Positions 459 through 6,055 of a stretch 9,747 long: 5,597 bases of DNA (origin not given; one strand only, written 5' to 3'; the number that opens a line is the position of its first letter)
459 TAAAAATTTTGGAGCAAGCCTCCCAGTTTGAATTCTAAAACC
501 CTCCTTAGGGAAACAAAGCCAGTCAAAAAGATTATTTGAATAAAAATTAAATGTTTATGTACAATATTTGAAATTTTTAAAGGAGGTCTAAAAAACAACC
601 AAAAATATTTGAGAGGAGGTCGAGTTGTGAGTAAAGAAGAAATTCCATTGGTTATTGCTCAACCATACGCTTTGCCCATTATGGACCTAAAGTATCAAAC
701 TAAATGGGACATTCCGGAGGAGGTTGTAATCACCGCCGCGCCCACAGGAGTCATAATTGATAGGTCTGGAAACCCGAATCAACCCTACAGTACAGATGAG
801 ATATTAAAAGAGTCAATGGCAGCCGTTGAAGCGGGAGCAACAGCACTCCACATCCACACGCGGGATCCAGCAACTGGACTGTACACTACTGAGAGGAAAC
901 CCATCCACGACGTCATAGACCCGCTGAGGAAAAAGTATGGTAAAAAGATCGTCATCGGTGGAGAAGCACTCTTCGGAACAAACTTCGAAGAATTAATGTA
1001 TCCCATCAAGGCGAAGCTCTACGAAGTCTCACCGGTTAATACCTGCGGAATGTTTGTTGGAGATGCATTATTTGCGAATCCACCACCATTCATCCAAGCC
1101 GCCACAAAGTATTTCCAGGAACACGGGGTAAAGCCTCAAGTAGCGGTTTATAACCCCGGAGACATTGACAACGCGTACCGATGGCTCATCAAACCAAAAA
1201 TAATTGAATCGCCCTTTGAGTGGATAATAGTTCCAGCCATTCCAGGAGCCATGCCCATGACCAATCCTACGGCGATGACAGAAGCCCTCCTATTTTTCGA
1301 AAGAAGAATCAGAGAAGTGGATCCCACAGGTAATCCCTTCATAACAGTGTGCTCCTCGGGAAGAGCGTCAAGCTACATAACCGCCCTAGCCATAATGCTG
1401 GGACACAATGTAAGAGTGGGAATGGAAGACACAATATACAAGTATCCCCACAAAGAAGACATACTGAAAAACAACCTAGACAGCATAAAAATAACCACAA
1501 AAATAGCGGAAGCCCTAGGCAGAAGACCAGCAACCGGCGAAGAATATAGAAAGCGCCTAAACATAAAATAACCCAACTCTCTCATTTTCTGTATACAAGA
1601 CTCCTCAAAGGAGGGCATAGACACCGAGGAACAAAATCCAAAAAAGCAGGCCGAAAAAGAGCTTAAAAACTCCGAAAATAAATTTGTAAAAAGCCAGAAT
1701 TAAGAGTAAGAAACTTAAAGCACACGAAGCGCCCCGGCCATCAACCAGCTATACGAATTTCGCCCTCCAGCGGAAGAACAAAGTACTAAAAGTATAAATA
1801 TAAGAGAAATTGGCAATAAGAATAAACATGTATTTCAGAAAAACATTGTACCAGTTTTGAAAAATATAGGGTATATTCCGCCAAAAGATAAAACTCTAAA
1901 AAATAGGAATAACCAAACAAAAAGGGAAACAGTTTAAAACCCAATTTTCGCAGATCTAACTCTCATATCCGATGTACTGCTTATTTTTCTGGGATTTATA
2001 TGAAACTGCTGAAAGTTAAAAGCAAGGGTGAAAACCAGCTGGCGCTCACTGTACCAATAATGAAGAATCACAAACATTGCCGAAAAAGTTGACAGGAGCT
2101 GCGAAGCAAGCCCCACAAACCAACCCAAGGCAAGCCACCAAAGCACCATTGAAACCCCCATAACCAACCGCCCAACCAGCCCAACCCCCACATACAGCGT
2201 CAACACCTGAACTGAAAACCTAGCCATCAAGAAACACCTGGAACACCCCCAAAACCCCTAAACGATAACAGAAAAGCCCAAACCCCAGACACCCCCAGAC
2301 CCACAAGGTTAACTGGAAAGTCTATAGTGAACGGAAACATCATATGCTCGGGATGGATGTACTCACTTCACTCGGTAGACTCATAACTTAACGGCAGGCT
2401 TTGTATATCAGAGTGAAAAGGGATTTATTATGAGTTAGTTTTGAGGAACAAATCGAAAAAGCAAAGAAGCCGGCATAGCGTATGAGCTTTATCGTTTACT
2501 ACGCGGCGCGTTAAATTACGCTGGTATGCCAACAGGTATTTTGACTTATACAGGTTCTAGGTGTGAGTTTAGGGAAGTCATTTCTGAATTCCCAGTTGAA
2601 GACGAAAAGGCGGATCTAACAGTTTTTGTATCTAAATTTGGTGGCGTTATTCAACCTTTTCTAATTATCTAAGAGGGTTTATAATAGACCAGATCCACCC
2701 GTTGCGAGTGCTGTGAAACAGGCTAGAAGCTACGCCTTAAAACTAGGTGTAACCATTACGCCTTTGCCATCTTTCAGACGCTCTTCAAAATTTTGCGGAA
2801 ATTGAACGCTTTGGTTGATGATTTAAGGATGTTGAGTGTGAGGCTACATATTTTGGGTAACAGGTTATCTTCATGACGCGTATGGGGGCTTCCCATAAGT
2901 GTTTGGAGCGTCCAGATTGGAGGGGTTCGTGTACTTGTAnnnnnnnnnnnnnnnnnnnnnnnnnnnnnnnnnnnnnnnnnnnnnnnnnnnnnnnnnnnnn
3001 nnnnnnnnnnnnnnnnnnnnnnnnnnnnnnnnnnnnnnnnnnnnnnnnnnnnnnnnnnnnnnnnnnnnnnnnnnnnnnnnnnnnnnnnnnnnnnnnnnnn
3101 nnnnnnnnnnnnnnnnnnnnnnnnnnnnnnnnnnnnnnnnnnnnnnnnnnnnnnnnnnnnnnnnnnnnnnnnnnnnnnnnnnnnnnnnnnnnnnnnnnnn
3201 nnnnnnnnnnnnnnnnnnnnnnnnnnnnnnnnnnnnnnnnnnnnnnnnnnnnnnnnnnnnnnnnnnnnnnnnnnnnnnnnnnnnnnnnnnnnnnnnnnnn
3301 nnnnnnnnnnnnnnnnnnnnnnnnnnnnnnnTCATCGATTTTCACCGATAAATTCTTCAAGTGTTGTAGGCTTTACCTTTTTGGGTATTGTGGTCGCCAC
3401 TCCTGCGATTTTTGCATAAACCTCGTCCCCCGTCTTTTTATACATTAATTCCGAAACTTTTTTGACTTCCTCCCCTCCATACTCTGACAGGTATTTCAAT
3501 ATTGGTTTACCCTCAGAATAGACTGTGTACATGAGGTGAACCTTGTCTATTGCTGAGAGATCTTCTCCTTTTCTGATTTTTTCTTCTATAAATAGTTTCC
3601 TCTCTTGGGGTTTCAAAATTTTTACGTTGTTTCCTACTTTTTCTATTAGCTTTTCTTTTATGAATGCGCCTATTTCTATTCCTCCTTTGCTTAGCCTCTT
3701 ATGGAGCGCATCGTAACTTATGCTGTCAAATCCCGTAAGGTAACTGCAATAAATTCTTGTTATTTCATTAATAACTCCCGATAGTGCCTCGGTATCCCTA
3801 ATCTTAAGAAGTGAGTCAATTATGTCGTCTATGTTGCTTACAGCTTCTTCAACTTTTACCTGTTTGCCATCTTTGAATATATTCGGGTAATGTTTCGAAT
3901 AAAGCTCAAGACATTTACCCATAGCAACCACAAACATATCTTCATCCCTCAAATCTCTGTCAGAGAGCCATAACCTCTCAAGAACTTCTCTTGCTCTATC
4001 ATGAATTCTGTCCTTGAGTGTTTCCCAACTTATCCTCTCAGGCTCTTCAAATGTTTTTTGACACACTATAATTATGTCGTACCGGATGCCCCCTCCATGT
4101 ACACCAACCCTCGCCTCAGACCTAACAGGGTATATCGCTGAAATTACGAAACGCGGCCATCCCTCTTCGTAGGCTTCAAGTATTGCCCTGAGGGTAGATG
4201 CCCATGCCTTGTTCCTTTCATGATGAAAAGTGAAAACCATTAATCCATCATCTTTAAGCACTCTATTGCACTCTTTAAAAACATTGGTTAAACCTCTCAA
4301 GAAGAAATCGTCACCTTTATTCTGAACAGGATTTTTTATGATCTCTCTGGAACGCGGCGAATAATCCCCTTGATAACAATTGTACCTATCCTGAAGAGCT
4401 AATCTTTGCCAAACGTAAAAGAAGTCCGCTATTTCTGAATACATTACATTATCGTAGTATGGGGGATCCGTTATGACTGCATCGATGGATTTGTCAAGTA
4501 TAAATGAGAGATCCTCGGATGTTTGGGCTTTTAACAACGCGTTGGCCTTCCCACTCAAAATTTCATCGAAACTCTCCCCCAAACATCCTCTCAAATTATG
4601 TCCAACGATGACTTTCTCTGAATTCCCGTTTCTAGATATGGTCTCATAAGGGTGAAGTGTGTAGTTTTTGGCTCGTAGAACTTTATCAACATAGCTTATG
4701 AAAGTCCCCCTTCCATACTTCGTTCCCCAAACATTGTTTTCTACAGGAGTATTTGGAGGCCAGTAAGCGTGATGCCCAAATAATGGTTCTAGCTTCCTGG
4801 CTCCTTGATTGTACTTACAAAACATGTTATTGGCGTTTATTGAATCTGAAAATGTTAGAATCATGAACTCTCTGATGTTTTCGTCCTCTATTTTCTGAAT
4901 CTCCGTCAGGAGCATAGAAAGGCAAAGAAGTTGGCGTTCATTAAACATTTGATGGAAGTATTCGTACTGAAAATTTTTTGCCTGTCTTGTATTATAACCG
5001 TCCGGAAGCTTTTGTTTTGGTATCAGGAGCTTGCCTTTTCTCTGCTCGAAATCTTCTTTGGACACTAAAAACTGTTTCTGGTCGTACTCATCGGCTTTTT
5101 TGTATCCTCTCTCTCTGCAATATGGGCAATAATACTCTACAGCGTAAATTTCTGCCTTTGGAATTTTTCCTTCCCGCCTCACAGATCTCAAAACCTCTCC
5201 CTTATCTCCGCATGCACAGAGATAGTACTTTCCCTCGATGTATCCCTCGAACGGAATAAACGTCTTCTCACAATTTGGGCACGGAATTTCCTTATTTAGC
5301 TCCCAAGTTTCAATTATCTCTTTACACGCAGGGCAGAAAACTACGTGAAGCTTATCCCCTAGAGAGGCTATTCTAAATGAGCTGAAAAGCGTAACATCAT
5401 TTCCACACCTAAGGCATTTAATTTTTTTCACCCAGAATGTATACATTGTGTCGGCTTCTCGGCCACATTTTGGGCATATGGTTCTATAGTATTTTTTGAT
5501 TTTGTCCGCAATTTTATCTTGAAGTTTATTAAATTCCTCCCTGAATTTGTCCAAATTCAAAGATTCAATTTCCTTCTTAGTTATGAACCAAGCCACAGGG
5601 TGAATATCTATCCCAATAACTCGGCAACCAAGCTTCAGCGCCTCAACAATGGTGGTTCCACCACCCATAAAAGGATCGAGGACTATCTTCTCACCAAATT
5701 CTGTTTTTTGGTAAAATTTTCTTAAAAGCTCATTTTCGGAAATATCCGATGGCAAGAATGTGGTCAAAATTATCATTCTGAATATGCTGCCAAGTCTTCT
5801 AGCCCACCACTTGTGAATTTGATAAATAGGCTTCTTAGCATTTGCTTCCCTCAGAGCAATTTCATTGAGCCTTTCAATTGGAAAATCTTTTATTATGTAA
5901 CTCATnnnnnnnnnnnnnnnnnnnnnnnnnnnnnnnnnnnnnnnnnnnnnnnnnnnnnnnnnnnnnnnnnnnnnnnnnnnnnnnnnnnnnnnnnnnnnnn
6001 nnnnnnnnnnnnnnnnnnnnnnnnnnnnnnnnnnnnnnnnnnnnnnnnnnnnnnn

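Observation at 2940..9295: Minimal four-gene BREX-related system: DUF499 ATPase + mini-PglZ + DUF1156 Zn-ribbon MTase + BrxB-like, with no helicase, BrxL or intact nuclease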

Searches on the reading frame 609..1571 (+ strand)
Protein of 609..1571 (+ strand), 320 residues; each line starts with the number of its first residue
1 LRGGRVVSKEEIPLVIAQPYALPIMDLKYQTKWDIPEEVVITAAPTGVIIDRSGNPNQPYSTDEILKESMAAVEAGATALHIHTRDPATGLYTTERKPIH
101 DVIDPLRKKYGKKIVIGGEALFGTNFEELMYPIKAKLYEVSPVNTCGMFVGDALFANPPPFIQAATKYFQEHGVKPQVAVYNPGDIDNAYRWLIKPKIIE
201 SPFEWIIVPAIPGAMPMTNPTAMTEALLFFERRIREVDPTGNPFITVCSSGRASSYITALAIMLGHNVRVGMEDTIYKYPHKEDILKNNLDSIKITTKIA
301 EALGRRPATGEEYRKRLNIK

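Call 3: search_protein_families(library=pfam, proteins=[window:609-1571:+], max_evalue=0.01)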
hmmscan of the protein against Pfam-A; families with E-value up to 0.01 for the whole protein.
window:609-1571:+ (320 aa): 1 family
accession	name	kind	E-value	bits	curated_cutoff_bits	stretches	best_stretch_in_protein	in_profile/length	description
PF05853.18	BKACE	-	5.8e-51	173.9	24.8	1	39-318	2-273/274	beta-keto acid cleavage enzyme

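Call 4: search_protein_families(library=padloc, proteins=[window:609-1571:+], max_evalue=0.01)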
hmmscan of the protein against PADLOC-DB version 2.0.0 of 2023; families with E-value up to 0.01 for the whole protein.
window:609-1571:+ (320 aa): 0 families

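Call 6: search_protein_families(library=ncbifam, proteins=[window:609-1571:+], max_evalue=0.01)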
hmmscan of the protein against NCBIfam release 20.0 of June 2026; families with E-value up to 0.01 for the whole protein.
window:609-1571:+ (320 aa): 4 families
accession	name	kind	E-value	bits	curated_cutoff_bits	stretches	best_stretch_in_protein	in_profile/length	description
NF052387.1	Lys_ferment_KCE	equivalog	4.3e-40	137.8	382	1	39-319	2-267/267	3-keto-5-aminohexanoate cleavage enzyme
NF053538.1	DixhxACActTsKce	equivalog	3.9e-25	88.5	430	2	37-148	5-116/310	3,5-dioxohexanoate:acetyl-CoA acetone transferase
NF052389.1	Lys_KAL_CLE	exception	2.9e-23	82.3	725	1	37-317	169-434/440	bifunctional 3-aminobutyryl-CoA ammonia lyase/3-keto-5-aminohexanoate cleavage enzyme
NF053568.1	3OXCoAcCUPNH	equivalog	1.7e-21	76.7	350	1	38-319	3-272/274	3-oxoadipate:acetyl-CoA acetyltransferase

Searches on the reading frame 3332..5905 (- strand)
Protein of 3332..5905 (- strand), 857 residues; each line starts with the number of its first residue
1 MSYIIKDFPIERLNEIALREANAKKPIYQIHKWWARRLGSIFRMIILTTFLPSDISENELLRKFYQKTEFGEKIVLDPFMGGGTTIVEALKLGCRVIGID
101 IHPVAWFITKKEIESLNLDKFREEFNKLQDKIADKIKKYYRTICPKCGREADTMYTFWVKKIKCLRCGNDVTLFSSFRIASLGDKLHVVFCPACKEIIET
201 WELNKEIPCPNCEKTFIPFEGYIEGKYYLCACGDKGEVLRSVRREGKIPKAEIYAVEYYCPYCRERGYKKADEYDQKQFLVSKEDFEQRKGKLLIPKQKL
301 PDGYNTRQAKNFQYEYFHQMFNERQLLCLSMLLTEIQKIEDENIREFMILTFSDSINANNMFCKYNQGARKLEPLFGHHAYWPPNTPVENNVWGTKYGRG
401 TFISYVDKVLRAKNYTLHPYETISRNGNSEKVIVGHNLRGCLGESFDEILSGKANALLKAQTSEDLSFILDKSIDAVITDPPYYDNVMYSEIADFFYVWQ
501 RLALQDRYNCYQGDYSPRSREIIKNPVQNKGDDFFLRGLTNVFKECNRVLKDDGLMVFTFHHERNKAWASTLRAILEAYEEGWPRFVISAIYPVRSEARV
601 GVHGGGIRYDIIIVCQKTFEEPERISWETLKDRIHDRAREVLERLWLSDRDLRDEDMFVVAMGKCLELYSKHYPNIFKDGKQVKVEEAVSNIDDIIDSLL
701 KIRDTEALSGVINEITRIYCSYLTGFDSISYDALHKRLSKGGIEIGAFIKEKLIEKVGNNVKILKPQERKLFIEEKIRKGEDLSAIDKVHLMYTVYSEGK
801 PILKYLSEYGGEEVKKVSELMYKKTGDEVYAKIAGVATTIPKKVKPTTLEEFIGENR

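Call 3: search_protein_families(library=pfam, proteins=[window:3332-5905:-], max_evalue=0.01)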
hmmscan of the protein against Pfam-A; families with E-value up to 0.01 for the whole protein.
window:3332-5905:- (857 aa): 7 families
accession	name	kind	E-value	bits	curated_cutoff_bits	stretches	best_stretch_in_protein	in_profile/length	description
PF01555.25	N6_N4_Mtase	-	3.4e-17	63.6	26.7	2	64-103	174-213/221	DNA methylase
PF06634.17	DUF1156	-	4.5e-06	27.1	24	1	8-56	2-52/73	Protein of unknown function (DUF1156)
PF02086.21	MethyltransfD12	-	0.00028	21.1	22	1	71-141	20-90/253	D12 class N6 adenine-specific DNA methyltransferase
PF03602.21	Cons_hypoth95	-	0.0013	18.9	24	0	69-130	39-98/182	Conserved hypothetical protein 95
PF12773.13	DZR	-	0.002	18.7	27.3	0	143-174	14-37/45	Double zinc ribbon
PF01170.24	UPF0020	-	0.0041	17.3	22.3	0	73-114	30-70/197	RMKL-like, methyltransferase domain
PF08241.18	Methyltransf_11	-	0.0082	17.2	21.2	0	540-558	77-95/95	Methyltransferase domain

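Call 4: search_protein_families(library=padloc, proteins=[window:3332-5905:-], max_evalue=0.01)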
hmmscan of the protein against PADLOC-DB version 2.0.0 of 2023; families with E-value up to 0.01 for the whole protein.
window:3332-5905:- (857 aa): 57 families (the best 25 are shown)
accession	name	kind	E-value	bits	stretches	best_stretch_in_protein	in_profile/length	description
PDLC00661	HmaB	-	2.7e-32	109.6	2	474-702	568-811/973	DNA-adenine methylase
PDLC02541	PglX|PglXI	-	2.1e-31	106.9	3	446-578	466-586/919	PglXI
PDLC00660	HmaB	-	3.9e-30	102.5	2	476-697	570-806/967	DNA-adenine methylase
PDLC02189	DUF1156_MTase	-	4.6e-28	95.9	3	470-654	543-714/944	-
PDLC03233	MTase_II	-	1.1e-20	71.8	2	470-576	489-605/731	Type II methyltransferase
PDLC03367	MTase_II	-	2.7e-19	67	2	21-141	10-111/633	Type II methyltransferase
PDLC03314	MTase_II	-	6.5e-19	65.5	2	472-651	545-711/944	Type II methyltransferase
PDLC03312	MTase_II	-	1.4e-18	64.1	2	71-196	216-937/1344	Type II methyltransferase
PDLC03352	MTase_II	-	1.2e-17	61.1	2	269-509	365-601/1023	Type II methyltransferase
PDLC03322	MTase_II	-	2.6e-16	57.5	2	63-140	56-133/446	Type II methyltransferase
PDLC03346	MTase_II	-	2.3e-15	53.4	1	462-577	595-699/1068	Type II methyltransferase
PDLC03353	MTase_II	-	5.2e-15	53.7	2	66-113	203-250/260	Type II methyltransferase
PDLC03380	MTase_II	-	2.4e-13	48.1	1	74-121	59-106/393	Type II methyltransferase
PDLC03350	MTase_II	-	1.5e-12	45.6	1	59-116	241-298/312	Type II methyltransferase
PDLC03387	MTase_II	-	7.9e-12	42.9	1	66-114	228-276/289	Type II methyltransferase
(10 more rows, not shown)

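Call 6: search_protein_families(library=ncbifam, proteins=[window:3332-5905:-], max_evalue=0.01)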
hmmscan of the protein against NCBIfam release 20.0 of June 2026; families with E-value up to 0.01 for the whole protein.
window:3332-5905:- (857 aa): 7 families
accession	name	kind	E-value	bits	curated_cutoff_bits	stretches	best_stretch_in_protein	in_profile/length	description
NF042963.1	DUF1156_antiphage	equivalog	2.6e-36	125.2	1000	3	470-649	570-736/960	anti-phage-associated DUF1156 domain-containing protein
TIGR01177.1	TIGR01177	hypoth_equivalog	1.3e-07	31.3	316.55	1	73-102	184-213/330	TIGR01177 family methyltransferase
NF010253.0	PRK13699.1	subfamily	3.1e-07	30.3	244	1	71-101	163-193/226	DNA methyltransferase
NF050803.1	DnaMtaseCcrMCaul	equivalog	1.5e-06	27.4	830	1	60-116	194-250/350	adenine-specific DNA-methyltransferase CcrM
NF008572.0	PRK11524.1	equivalog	1.6e-06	27.5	292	0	59-103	202-246/294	adenine-specific DNA-methyltransferase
NF038384.1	zinc_YnfU_fam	subfamily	0.0028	17.2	36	0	133-148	30-45/52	YnfU family zinc-binding protein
NF011528.0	PRK14968.1-2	equivalog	0.0077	15.8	171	0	49-120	20-87/205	putative methyltransferase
